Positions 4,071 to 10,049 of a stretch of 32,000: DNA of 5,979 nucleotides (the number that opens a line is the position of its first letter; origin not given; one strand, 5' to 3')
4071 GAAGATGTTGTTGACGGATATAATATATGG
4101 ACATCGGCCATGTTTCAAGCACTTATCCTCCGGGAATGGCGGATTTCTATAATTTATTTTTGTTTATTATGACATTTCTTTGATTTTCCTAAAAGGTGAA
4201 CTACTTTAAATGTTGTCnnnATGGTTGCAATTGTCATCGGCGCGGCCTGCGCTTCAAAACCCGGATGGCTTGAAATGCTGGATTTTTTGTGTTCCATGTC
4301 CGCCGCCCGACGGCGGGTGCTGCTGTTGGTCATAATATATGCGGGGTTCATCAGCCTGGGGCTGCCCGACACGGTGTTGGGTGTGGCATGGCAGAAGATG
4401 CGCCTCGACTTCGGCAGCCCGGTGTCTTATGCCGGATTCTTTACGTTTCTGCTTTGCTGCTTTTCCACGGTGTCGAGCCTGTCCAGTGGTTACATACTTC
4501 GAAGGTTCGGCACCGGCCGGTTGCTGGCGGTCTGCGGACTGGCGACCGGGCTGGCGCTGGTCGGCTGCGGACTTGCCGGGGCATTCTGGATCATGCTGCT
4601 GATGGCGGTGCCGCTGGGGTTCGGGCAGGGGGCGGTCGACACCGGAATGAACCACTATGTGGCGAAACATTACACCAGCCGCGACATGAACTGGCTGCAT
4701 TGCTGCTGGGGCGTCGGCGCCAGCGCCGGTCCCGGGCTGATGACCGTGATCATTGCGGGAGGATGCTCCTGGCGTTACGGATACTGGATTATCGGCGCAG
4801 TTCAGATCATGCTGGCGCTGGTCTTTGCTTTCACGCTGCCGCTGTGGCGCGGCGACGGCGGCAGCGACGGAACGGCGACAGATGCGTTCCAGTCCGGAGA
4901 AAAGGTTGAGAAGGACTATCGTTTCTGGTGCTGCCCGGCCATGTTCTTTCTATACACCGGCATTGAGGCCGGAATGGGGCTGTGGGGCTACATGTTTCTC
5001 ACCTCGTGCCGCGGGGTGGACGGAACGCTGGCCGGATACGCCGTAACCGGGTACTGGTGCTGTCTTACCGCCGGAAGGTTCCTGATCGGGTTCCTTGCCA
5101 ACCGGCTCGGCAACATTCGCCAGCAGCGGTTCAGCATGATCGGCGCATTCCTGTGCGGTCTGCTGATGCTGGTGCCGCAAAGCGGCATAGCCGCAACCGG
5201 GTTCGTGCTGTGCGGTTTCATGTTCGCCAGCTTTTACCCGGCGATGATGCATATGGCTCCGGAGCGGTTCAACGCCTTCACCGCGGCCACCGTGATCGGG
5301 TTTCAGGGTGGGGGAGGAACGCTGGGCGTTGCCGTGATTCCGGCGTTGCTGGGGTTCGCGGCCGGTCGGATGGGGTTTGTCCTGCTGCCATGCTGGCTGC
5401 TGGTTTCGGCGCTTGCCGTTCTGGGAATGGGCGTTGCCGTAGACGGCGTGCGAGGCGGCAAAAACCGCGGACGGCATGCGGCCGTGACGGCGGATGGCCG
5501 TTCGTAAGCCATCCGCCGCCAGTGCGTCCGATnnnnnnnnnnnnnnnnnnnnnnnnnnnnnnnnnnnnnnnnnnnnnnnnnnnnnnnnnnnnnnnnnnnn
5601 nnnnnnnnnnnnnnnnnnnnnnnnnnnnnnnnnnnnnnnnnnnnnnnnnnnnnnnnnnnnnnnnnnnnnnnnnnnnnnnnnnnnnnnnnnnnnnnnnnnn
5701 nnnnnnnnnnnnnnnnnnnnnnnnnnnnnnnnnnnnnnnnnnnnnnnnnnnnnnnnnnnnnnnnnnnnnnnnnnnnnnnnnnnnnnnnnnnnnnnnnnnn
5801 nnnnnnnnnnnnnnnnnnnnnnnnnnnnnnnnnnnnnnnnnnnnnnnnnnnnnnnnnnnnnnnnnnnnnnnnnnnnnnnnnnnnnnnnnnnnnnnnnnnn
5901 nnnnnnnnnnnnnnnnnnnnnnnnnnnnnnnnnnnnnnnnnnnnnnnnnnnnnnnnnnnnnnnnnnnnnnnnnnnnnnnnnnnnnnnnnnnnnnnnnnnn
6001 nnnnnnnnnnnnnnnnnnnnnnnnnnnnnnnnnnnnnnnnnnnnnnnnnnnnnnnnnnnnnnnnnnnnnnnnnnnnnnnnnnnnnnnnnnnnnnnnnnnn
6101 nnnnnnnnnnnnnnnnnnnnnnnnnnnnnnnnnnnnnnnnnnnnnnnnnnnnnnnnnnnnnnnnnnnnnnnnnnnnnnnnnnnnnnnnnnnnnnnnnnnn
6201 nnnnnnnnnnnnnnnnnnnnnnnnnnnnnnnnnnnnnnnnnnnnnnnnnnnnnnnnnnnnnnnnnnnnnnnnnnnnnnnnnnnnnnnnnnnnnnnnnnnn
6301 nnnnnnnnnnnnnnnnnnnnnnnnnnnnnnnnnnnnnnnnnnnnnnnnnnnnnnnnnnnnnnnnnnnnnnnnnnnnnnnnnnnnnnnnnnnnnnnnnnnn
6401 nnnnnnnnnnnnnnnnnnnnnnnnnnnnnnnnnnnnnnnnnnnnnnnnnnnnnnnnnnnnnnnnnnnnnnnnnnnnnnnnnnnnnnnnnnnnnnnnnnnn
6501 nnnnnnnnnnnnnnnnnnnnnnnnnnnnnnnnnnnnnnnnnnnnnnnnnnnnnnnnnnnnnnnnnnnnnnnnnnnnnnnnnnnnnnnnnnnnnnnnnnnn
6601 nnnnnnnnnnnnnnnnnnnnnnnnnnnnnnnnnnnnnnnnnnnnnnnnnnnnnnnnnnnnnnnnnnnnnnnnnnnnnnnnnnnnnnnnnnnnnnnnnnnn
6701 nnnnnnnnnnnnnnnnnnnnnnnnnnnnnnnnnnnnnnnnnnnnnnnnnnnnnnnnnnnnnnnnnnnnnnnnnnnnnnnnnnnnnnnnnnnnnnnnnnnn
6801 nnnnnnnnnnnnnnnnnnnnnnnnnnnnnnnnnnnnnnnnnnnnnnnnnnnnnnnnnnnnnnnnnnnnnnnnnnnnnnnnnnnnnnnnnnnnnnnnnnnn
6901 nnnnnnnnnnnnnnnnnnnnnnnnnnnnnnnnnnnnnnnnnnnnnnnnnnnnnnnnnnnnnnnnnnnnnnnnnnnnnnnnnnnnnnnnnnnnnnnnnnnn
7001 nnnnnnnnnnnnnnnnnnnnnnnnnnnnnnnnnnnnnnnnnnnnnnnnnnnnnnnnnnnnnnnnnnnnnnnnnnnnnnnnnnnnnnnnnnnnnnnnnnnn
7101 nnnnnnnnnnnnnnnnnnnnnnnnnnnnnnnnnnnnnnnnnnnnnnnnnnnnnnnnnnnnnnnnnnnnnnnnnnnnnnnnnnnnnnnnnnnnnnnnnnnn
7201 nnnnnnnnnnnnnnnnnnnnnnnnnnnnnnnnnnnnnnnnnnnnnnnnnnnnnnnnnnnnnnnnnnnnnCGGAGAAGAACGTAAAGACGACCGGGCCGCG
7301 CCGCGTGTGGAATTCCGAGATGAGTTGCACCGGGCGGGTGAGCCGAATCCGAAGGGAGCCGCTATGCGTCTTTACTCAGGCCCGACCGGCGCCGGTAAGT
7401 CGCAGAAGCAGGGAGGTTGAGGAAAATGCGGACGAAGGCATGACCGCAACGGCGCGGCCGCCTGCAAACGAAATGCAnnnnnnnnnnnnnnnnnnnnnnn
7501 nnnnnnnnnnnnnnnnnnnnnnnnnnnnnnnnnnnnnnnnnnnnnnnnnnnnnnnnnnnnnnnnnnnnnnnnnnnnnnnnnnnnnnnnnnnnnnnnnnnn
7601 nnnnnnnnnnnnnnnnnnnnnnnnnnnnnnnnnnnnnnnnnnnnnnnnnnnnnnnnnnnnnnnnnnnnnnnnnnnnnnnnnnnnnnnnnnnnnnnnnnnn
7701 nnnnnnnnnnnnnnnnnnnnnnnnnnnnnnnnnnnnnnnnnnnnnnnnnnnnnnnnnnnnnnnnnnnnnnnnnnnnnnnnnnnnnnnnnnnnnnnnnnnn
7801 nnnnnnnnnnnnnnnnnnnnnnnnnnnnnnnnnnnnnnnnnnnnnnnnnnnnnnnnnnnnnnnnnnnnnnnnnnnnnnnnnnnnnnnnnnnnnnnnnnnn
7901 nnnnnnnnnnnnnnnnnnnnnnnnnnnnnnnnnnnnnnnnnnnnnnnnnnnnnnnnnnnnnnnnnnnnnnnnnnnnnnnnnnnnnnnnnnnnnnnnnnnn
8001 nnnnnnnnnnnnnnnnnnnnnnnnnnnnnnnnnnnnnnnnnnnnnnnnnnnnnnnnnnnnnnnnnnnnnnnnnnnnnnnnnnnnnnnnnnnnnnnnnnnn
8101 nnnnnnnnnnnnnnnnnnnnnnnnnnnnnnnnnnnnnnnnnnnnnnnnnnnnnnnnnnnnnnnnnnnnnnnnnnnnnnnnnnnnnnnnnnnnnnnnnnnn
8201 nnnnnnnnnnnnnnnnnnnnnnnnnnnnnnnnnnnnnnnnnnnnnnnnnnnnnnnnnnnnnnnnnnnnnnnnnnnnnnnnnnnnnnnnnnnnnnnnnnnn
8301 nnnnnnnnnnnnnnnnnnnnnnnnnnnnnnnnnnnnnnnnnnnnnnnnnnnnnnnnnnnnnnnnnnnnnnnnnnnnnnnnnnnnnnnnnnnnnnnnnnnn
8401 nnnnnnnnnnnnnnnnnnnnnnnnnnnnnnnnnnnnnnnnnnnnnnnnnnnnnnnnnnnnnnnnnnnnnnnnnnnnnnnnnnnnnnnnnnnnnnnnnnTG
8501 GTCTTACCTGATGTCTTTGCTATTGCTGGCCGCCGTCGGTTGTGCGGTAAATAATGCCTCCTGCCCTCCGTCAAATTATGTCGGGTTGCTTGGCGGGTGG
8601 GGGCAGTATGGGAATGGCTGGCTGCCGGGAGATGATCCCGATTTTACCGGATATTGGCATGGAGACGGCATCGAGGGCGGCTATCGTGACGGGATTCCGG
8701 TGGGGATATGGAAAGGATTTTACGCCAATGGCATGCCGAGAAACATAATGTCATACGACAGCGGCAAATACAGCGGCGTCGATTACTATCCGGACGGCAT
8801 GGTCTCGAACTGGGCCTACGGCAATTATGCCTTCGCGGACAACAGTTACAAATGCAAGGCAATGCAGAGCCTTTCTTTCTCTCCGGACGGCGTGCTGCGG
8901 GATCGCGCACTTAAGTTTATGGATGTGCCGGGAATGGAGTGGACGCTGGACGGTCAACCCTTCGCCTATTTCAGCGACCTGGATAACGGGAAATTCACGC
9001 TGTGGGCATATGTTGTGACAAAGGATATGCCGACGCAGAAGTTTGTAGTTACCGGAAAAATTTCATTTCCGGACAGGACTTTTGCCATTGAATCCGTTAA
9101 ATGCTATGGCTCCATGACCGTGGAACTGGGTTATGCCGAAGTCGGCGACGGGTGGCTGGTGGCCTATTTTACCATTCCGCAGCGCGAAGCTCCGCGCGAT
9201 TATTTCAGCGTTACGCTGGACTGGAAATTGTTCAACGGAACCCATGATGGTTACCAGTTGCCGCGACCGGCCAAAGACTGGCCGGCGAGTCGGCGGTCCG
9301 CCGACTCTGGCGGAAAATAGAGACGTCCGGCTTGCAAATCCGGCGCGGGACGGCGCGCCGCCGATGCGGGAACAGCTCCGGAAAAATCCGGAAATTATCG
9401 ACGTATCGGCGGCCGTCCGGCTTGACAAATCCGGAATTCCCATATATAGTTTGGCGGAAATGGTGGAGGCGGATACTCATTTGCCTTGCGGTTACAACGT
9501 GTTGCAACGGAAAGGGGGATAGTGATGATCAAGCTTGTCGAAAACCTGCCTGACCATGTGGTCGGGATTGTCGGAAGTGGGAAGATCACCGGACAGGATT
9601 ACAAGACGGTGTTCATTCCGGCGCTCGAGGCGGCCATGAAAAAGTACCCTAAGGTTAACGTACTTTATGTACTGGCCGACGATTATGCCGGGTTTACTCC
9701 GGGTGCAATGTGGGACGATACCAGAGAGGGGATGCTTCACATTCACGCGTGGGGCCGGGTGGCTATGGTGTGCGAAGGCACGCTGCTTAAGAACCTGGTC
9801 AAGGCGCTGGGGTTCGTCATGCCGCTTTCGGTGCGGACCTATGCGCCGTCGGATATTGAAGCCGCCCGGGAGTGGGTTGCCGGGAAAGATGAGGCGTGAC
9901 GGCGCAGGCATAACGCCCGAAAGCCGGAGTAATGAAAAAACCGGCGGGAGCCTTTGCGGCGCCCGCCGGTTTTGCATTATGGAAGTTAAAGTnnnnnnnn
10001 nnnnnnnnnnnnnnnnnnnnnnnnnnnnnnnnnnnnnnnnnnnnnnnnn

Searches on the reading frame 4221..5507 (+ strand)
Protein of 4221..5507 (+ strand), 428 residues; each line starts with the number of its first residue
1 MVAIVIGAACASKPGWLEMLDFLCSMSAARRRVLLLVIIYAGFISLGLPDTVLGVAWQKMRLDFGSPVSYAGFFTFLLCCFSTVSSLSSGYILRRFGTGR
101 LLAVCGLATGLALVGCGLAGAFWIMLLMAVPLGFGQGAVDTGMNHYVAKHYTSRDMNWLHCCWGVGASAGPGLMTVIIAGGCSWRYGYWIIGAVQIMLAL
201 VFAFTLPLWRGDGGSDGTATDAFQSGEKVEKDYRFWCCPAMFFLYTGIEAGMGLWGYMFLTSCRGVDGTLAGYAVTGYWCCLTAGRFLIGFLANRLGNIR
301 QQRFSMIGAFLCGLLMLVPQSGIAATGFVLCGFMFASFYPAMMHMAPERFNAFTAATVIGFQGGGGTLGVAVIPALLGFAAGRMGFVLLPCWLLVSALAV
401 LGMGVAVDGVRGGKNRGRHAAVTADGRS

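Call 73: find_encoding_contigs(protein=window:4221-5507:+, flank=10000, max_places=2)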
Protein window:4221-5507:+ (428 aa): 1 contig read that carries it; 1 place shown.
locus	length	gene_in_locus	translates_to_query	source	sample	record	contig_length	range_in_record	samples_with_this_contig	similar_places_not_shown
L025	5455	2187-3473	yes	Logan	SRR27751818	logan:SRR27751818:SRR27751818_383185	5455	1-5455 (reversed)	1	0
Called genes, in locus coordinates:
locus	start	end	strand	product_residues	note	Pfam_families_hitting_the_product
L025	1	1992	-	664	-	?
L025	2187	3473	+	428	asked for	PF07690:MFS_1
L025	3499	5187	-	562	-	PF00682:HMGL-like, PF22615:IPMS_D2, PF08502:LeuA_dimer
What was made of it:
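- Tried and rejected: Recovering the C-terminus of that second gene through a neighbouring MFS gene: this found only a 5.4-kb contig (call 73).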

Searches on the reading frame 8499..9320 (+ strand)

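Call 42: search_protein_families(library=pfam, proteins=[window:8499-9320:+], max_evalue=0.01)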
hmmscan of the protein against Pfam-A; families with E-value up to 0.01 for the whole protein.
window:8499-9320:+ (273 aa): 1 family
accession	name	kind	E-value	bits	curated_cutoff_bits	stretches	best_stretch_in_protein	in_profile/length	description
PF07661.19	MORN_2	-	0.0042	17.6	29.6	0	68-87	2-21/22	MORN repeat variant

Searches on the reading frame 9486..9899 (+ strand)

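Call 42: search_protein_families(library=pfam, proteins=[window:9486-9899:+], max_evalue=0.01)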
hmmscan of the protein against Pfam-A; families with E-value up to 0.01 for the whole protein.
window:9486-9899:+ (137 aa): 1 family
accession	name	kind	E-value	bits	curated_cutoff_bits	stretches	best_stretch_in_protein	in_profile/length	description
PF11964.13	SpoIIAA-like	-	1.1e-21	78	25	1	25-132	1-106/106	SpoIIAA-like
